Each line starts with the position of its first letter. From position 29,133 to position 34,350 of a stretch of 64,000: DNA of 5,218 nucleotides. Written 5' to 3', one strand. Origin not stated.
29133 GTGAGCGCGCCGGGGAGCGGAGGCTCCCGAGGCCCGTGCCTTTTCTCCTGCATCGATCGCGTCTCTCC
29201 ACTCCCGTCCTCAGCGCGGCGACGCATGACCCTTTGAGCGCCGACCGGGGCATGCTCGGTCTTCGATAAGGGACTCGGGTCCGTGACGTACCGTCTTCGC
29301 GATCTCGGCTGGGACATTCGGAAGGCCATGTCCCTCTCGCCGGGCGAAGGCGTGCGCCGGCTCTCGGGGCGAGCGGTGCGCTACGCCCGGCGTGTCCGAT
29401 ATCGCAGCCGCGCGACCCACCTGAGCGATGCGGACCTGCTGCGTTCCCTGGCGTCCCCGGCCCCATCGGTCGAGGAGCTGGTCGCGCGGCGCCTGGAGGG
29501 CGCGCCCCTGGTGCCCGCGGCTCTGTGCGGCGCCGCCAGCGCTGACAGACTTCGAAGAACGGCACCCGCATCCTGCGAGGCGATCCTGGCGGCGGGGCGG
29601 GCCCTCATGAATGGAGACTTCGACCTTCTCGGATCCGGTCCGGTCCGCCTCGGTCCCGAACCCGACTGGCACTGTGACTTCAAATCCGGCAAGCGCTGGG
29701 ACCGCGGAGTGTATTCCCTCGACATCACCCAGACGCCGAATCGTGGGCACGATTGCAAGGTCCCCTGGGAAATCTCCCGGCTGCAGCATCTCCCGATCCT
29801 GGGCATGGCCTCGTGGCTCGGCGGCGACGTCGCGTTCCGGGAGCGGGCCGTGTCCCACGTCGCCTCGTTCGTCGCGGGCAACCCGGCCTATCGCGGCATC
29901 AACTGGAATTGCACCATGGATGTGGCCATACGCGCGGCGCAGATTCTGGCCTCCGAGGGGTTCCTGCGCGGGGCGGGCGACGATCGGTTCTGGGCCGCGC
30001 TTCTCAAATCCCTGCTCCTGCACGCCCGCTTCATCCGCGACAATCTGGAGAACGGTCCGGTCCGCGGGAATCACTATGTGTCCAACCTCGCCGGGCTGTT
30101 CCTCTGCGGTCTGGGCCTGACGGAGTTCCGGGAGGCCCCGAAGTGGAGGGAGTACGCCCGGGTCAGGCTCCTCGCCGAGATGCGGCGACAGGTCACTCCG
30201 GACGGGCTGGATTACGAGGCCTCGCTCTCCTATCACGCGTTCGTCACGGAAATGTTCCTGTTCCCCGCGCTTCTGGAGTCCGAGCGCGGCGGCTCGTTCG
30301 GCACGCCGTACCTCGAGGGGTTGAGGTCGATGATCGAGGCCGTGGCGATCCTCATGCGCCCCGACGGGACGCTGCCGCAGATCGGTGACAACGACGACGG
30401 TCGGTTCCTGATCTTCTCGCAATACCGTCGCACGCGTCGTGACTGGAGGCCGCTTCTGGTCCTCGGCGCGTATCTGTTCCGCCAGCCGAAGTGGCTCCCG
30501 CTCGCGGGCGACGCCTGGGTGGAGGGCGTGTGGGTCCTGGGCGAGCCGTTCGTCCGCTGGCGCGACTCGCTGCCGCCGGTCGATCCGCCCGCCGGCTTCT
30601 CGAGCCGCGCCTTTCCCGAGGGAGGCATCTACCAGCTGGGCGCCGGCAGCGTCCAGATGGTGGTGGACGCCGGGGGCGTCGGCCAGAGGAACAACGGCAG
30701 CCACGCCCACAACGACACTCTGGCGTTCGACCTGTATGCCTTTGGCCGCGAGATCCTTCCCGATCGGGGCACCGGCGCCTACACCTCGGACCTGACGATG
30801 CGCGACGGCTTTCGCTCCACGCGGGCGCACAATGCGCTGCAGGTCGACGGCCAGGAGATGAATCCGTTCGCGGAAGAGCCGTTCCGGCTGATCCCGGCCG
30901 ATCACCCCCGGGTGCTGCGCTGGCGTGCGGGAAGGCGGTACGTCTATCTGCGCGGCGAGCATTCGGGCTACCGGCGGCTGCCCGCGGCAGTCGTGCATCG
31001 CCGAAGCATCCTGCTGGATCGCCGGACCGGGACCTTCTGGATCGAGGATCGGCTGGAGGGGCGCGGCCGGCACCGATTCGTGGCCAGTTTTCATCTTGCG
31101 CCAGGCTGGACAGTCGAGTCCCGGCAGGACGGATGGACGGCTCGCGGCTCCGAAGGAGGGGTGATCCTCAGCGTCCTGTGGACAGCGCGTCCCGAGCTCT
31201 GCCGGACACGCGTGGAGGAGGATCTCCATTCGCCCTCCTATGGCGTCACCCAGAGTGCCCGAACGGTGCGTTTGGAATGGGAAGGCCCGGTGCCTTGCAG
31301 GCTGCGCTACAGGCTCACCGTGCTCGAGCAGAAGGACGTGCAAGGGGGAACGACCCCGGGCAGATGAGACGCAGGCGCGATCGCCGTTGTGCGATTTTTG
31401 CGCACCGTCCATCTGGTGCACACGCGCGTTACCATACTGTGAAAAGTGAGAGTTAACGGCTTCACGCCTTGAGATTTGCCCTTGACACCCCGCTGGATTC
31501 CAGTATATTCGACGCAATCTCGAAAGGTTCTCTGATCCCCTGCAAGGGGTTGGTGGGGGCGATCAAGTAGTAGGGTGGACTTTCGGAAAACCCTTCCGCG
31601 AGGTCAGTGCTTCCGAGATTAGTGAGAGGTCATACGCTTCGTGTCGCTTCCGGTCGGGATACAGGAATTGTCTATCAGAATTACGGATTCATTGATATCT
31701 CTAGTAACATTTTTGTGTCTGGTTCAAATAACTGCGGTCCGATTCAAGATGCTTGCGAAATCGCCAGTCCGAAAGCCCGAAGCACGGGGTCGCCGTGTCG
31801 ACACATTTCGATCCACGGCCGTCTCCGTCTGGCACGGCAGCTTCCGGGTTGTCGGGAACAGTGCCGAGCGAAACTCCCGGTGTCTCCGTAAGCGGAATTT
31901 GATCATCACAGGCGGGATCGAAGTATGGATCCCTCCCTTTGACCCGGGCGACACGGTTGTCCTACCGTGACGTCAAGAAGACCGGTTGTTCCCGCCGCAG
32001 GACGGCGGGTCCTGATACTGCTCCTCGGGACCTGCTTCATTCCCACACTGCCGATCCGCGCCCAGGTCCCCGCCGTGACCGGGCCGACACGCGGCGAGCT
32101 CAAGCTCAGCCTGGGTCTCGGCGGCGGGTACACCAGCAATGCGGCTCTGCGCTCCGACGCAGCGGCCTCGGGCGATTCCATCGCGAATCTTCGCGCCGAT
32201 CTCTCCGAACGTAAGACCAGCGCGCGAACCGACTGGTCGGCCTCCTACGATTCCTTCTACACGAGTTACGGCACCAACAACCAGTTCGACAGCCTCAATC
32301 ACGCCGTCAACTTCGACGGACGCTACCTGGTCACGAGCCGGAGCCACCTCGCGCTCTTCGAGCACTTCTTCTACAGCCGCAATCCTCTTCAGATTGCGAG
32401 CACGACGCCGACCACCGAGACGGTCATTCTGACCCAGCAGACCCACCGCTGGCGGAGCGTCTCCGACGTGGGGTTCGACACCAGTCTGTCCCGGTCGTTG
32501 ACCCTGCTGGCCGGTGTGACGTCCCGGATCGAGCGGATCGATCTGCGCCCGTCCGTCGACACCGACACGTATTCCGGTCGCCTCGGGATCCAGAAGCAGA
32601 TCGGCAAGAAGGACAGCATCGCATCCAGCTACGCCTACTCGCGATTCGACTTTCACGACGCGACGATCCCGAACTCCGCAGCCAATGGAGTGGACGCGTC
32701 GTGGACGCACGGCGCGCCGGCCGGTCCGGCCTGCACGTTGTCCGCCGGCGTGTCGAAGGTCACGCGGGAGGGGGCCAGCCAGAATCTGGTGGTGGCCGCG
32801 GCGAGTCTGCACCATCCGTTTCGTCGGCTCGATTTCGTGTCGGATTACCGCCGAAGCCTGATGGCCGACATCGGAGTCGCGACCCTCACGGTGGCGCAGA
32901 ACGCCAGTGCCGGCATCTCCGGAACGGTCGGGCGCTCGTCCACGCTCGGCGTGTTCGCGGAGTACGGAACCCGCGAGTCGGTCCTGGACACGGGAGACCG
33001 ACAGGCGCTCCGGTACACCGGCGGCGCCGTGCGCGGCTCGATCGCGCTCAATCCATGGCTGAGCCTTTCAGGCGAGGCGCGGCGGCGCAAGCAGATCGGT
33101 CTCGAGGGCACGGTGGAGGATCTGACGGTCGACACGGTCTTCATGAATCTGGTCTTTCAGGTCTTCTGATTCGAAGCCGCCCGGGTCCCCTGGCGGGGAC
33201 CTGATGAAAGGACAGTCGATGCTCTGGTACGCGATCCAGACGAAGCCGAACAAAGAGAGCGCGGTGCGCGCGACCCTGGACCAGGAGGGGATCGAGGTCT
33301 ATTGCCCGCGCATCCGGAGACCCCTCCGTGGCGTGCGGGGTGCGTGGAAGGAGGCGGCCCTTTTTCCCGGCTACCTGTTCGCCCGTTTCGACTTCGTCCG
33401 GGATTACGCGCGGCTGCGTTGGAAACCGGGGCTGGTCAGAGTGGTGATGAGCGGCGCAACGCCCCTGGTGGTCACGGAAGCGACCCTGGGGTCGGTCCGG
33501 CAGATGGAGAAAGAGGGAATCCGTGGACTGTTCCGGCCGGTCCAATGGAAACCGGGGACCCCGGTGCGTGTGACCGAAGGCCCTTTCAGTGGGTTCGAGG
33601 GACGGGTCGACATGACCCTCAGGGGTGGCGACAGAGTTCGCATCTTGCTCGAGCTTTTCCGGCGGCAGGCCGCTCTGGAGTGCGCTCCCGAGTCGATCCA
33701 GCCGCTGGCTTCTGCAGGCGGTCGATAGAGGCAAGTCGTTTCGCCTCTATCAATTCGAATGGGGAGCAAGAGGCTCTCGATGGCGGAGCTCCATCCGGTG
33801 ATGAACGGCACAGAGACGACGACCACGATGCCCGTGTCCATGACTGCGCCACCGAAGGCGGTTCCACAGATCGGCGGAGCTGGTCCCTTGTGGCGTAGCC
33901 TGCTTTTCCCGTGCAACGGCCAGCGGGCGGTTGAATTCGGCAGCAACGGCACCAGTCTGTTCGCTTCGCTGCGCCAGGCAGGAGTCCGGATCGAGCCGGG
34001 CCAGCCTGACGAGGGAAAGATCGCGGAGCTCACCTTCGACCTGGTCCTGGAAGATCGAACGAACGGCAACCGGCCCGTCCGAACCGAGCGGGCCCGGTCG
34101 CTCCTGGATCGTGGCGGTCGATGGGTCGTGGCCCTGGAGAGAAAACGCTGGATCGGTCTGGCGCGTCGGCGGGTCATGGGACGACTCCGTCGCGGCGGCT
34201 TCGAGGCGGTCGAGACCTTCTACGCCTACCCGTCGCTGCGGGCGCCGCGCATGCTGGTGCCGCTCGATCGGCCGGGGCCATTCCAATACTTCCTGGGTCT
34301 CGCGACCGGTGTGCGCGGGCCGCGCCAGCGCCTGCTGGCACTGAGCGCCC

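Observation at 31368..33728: Low-GC structured leader with a consensus sigma-70 promoter upstream of an OM protein and a RfaH/UpxY-like antiterminator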

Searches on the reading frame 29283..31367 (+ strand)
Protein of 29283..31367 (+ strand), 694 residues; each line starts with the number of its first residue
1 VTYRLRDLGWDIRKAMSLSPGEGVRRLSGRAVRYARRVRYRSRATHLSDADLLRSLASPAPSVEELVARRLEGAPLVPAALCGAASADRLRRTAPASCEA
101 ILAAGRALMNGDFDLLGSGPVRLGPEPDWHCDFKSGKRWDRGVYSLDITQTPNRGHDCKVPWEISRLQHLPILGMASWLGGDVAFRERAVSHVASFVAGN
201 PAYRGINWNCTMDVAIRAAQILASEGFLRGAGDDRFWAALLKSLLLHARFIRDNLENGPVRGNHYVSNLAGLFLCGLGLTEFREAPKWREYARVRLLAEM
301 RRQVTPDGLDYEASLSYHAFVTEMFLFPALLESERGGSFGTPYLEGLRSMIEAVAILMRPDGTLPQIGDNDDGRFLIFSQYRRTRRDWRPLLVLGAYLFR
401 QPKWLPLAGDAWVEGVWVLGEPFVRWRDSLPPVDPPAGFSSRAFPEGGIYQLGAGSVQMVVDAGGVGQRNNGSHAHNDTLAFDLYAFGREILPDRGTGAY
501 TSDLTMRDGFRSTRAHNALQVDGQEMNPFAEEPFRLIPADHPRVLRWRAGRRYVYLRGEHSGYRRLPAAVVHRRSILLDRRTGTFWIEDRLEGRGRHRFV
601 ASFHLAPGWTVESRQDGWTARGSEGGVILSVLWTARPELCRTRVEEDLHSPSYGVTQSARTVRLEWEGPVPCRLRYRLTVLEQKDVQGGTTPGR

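Call 8: search_protein_families(library=pfam, proteins=[window:29283-31367:+], max_evalue=0.01)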
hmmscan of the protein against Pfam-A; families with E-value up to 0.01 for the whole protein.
window:29283-31367:+ (694 aa): 2 families
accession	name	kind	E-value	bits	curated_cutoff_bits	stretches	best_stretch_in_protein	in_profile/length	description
PF07940.18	Hepar_II_III_C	-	2.7e-40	138.8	24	1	440-664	5-223/237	Heparinase II/III-like, C-terminal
PF16889.11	Hepar_II_III_N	-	5.8e-24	85.5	22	1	151-374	89-317/340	Heparinase II/III N-terminus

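Call 9: search_protein_families(library=ncbifam, proteins=[window:29283-31367:+], max_evalue=0.01)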
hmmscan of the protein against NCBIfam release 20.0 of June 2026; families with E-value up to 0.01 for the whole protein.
window:29283-31367:+ (694 aa): 2 families
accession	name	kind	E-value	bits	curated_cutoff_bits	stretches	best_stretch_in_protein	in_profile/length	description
NF045573.1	Hepsulflyase_CFB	equivalog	2.7e-19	68.9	700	2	236-370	208-341/651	heparin-sulfate lyase HepC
NF045572.1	Hepsulflyase_bctds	equivalog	2.8e-10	39.4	600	2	473-524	466-521/706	heparin-sulfate lyase HepC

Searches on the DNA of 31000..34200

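Call 4: search_rna_families(source=window, start=31000, end=34200, threshold=evalue, max_evalue=10, show_alignments=3)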
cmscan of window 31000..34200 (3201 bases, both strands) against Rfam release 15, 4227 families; matches with E-value up to 10: 3.
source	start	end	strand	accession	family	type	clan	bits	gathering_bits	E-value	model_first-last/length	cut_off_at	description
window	31976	32013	+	RF02224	sX5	Gene; sRNA;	-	18.1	50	1.1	1-49/49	no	Xanthomonadaceae sRNA sX5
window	31337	31386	-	RF02804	PyrR206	Gene; snRNA; snoRNA; HACA-box;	-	18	46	6.5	1-60/60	no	Pyrobaculum sRNA 206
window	31771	31853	+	RF02521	Virus-PTE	Cis-reg;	-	16.7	80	7.4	1-85/85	no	Panicum mosaic virus cap-independent translation enhancer RNA (PTE)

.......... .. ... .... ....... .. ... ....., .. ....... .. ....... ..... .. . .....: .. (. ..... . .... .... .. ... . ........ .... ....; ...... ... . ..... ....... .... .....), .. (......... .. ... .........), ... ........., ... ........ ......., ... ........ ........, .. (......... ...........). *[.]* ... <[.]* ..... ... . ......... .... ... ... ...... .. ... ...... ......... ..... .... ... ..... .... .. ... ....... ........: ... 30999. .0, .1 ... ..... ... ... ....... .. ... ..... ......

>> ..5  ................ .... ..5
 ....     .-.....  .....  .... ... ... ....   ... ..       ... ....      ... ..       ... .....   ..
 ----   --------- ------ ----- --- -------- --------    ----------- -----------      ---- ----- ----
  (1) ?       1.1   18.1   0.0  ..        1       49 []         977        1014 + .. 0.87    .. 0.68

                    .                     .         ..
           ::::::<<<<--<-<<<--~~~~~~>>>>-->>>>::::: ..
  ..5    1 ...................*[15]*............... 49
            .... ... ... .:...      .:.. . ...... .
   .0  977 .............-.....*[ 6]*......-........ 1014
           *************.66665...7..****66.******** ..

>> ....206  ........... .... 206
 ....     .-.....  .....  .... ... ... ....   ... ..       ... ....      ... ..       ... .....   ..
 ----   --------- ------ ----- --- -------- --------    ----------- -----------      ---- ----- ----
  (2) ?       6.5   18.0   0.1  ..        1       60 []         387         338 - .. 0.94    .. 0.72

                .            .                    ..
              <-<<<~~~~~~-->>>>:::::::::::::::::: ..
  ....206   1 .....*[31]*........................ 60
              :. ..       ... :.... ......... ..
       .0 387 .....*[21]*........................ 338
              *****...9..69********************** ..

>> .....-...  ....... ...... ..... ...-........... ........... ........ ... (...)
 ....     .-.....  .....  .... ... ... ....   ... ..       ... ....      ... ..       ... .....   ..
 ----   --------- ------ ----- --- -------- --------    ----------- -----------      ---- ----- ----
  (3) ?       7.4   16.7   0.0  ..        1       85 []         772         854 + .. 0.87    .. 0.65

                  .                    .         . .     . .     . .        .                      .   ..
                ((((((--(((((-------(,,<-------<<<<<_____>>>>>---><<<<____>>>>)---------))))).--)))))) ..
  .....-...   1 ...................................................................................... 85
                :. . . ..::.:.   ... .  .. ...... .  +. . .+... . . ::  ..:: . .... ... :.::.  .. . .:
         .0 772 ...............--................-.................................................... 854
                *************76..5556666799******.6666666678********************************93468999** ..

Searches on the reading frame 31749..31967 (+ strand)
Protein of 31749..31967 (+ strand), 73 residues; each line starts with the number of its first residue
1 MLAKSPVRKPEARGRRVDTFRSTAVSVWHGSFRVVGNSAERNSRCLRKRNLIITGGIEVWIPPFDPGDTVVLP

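Call 27: search_protein_families(library=pfam, proteins=[window:31749-31967:+], max_evalue=1)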
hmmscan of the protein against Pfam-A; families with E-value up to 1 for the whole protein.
seq(73 aa): 1 family
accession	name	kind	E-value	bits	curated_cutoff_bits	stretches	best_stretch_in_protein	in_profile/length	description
PF07064.19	RIC1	-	0.33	10.9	27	1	17-52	77-112/176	RIC1 C-terminal alpha solenoid region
